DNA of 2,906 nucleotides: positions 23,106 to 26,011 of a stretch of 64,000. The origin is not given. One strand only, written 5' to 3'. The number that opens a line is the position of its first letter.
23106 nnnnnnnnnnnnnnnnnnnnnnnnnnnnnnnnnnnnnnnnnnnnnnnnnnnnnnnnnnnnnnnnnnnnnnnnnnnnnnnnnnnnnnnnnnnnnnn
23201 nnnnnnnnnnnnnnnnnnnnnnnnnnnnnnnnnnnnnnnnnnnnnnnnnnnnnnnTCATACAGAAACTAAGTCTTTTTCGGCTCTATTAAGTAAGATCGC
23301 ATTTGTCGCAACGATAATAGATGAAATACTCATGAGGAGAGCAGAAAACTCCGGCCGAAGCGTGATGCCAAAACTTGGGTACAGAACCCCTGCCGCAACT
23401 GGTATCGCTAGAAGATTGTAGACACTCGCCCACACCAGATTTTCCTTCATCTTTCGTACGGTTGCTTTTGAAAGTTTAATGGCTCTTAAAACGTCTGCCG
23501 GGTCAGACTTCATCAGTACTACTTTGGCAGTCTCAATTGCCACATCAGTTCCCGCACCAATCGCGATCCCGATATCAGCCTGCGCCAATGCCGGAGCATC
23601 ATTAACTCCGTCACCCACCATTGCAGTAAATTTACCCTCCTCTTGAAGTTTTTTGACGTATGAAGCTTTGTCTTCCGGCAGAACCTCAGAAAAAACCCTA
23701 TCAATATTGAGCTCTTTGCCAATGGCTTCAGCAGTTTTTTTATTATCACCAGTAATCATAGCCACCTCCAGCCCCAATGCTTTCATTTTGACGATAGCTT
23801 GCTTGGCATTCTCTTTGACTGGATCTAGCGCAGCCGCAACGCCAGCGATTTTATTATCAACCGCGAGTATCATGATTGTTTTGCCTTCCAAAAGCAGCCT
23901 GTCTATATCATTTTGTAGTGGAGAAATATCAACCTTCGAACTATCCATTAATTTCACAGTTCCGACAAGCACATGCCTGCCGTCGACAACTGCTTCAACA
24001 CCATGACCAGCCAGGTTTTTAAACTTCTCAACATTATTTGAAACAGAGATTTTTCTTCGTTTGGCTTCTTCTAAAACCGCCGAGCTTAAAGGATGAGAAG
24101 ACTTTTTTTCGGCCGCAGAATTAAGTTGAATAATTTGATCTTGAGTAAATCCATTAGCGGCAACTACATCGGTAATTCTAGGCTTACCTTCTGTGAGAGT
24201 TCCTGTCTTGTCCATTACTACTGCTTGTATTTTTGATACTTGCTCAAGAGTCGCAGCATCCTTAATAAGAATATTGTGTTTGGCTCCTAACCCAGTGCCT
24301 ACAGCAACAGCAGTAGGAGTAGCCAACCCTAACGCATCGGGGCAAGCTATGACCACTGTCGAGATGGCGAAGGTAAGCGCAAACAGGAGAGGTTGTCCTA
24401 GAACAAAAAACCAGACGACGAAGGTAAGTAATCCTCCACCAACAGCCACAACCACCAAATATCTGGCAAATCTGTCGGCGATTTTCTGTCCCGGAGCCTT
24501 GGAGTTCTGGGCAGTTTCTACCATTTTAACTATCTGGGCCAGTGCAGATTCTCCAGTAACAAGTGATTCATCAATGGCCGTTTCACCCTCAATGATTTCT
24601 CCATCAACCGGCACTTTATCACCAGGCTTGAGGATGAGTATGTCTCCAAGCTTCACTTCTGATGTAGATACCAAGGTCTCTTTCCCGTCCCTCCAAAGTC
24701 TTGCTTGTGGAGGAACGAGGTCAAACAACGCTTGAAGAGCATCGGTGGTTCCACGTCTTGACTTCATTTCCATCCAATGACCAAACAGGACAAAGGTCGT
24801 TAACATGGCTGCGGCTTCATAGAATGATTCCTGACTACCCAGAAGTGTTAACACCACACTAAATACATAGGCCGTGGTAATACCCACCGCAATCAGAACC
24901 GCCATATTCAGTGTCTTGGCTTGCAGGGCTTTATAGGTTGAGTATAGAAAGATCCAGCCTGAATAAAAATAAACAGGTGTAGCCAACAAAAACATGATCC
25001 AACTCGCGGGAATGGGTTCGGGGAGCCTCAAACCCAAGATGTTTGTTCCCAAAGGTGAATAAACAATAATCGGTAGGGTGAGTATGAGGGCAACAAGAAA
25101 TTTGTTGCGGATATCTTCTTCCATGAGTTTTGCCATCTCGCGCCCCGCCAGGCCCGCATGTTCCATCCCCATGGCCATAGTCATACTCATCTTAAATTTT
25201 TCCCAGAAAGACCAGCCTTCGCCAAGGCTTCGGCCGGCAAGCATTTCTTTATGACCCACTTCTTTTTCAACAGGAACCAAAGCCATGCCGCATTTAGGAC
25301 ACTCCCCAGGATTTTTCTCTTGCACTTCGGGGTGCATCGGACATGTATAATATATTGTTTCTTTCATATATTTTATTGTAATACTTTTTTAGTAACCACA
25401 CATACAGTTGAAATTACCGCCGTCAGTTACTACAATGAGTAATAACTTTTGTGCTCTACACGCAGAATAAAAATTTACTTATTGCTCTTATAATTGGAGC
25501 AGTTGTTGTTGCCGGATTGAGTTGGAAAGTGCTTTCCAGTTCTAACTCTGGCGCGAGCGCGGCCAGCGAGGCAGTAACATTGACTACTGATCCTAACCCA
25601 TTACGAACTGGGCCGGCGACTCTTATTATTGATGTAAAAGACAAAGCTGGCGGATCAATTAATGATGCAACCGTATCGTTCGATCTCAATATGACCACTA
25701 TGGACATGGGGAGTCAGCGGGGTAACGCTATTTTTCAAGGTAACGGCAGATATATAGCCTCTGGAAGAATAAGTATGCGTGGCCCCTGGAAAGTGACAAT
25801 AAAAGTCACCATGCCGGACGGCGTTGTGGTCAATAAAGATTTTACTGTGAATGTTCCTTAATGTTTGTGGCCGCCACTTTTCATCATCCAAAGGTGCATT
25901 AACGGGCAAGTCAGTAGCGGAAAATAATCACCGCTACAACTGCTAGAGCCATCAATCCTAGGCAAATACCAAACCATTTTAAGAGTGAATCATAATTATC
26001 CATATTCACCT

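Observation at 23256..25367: P1B-ATPase with CPD instead of CPC/CPH in the transport helix, plus HMBD and Met-rich N-terminus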

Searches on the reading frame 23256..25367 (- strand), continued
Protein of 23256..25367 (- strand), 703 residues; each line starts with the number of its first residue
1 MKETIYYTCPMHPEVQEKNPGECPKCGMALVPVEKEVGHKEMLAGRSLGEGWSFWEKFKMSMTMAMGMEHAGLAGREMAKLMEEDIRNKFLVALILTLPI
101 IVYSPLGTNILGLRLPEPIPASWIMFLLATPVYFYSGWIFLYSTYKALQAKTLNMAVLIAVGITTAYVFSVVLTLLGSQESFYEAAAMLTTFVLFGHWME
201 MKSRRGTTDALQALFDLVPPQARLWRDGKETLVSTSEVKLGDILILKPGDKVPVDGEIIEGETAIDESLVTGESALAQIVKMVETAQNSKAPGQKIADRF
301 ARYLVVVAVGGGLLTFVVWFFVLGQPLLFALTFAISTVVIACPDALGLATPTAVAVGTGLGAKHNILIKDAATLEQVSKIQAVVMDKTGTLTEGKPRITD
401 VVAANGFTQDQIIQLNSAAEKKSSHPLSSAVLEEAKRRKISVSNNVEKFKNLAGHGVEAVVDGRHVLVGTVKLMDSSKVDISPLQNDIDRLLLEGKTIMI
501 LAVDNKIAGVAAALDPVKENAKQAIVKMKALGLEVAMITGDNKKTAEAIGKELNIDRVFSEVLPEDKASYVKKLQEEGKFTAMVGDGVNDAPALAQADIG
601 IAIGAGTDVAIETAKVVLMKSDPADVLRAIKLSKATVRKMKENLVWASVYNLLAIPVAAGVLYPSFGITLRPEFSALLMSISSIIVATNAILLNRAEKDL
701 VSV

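Call 68: find_encoding_contigs(protein=P0008, flank=3000, max_places=2)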
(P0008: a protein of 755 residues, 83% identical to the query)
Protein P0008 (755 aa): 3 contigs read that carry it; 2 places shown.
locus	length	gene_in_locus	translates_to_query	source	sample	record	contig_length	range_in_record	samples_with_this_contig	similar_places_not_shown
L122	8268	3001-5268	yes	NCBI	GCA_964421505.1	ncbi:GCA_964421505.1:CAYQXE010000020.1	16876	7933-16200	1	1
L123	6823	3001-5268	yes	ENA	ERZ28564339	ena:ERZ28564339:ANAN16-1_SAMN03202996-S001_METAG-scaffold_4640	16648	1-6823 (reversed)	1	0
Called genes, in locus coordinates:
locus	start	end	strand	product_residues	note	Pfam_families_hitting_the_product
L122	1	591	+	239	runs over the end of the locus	PF04140:ICMT, PF04191:PEMT (weak)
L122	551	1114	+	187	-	PF03703:bPH_2 (weak)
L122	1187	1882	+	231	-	PF18916:Lycopene_cyc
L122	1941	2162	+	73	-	PF04945:YHS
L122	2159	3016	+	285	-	PF03477:ATP-cone (faint), PF04471:Mrr_cat (weak)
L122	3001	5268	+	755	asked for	PF19335:HMBD, PF00122:E1-E2_ATPase, PF00702:Hydrolase, PF08282:Hydrolase_3 (faint)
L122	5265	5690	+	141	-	-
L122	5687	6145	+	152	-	-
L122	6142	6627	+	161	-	-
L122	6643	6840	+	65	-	PF04945:YHS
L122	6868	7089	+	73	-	-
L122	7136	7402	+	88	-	PF18926:DUF5676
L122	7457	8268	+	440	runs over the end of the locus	PF00239:Resolvase, PF07508:Recombinase, PF13408:Zn_ribbon_recom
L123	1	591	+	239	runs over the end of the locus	PF04140:ICMT, PF04191:PEMT (weak)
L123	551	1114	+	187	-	PF03703:bPH_2 (weak)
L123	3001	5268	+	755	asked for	PF19335:HMBD, PF00122:E1-E2_ATPase, PF00702:Hydrolase, PF08282:Hydrolase_3 (faint)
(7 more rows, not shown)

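Call 69: find_encoding_contigs(protein=P0003, flank=3000, max_places=2)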
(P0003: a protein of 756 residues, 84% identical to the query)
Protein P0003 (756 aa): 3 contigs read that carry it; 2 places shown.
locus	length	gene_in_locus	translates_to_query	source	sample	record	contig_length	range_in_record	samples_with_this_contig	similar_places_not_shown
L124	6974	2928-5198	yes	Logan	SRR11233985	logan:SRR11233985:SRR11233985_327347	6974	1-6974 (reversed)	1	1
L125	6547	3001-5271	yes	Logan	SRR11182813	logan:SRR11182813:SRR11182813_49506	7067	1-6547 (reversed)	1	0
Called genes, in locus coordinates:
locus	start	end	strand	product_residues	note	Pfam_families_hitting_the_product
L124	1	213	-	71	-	?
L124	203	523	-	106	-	PF12840:HTH_20, PF01022:HTH_5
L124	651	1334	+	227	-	PF04140:ICMT, PF04191:PEMT (weak)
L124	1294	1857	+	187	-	PF03703:bPH_2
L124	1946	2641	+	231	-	PF18916:Lycopene_cyc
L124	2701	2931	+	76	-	PF04945:YHS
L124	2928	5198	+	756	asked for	PF19335:HMBD, PF00122:E1-E2_ATPase, PF00702:Hydrolase, PF08282:Hydrolase_3 (faint)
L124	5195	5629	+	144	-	-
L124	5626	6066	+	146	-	-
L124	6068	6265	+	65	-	PF04945:YHS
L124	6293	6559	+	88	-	PF18926:DUF5676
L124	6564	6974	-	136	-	?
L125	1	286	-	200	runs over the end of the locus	PF01545:Cation_efflux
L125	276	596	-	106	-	PF12840:HTH_20, PF01022:HTH_5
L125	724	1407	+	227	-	PF04140:ICMT, PF04191:PEMT (weak)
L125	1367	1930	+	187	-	PF03703:bPH_2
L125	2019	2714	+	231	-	PF18916:Lycopene_cyc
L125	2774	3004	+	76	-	PF04945:YHS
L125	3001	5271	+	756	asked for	PF19335:HMBD, PF00122:E1-E2_ATPase, PF00702:Hydrolase, PF08282:Hydrolase_3 (faint)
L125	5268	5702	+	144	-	-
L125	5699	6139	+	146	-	-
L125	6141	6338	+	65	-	PF04945:YHS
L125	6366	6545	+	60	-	?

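Call 70: find_encoding_contigs(protein=P0014, flank=3000, max_places=2)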
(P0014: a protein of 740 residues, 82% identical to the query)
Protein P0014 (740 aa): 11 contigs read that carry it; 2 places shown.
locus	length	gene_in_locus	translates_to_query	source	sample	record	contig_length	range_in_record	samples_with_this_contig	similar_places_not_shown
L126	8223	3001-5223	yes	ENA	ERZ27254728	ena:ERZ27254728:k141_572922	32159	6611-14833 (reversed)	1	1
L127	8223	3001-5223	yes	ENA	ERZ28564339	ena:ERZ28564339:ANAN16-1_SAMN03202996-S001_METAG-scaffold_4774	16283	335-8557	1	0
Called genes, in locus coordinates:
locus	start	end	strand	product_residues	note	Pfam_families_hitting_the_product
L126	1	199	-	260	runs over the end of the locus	PF13098:Thioredoxin_2 (faint), PF13462:Thioredoxin_4, PF01323:DSBA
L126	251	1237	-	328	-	PF05569:Peptidase_M56, PF01435:Peptidase_M48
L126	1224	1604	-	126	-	PF03965:Penicillinase_R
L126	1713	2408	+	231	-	PF06966:DUF1295 (faint), PF04140:ICMT, PF04191:PEMT (weak)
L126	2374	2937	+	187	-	PF03703:bPH_2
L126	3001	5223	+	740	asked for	PF19335:HMBD, PF00122:E1-E2_ATPase, PF00702:Hydrolase, PF08282:Hydrolase_3 (faint)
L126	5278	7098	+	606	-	PF00403:HMA, PF13386:DsbD_2, PF13473:Cupredoxin_1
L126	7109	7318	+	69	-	PF00403:HMA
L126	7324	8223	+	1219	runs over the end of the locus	PF00403:HMA, PF00122:E1-E2_ATPase, PF00702:Hydrolase, PF08282:Hydrolase_3 (faint)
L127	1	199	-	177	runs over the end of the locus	?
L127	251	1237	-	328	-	PF05569:Peptidase_M56, PF01435:Peptidase_M48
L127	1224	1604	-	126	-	PF03965:Penicillinase_R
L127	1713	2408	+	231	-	PF06966:DUF1295 (faint), PF04140:ICMT, PF04191:PEMT (weak)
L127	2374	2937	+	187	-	PF03703:bPH_2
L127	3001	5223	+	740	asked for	PF19335:HMBD, PF00122:E1-E2_ATPase, PF00702:Hydrolase, PF08282:Hydrolase_3 (faint)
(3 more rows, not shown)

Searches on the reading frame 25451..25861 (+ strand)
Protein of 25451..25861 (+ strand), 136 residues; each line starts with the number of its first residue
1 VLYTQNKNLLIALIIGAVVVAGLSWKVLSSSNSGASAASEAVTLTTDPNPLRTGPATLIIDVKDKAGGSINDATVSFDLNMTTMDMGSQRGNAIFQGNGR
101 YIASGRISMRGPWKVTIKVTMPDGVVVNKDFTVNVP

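Call 3: search_protein_families(library=pfam, proteins=[window:25451-25861:+])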
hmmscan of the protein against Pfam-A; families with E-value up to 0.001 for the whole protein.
window:25451-25861:+ (136 aa): 1 family
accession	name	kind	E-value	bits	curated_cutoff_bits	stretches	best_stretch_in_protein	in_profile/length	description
PF13115.11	YtkA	-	2.7e-09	38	25.9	1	42-118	9-85/85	YtkA-like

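Call 34: search_protein_families(library=ncbifam, proteins=[window:25451-25861:+], max_evalue=0.00001)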
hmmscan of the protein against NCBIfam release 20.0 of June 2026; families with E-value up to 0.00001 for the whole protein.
window:25451-25861:+ (136 aa): 0 families
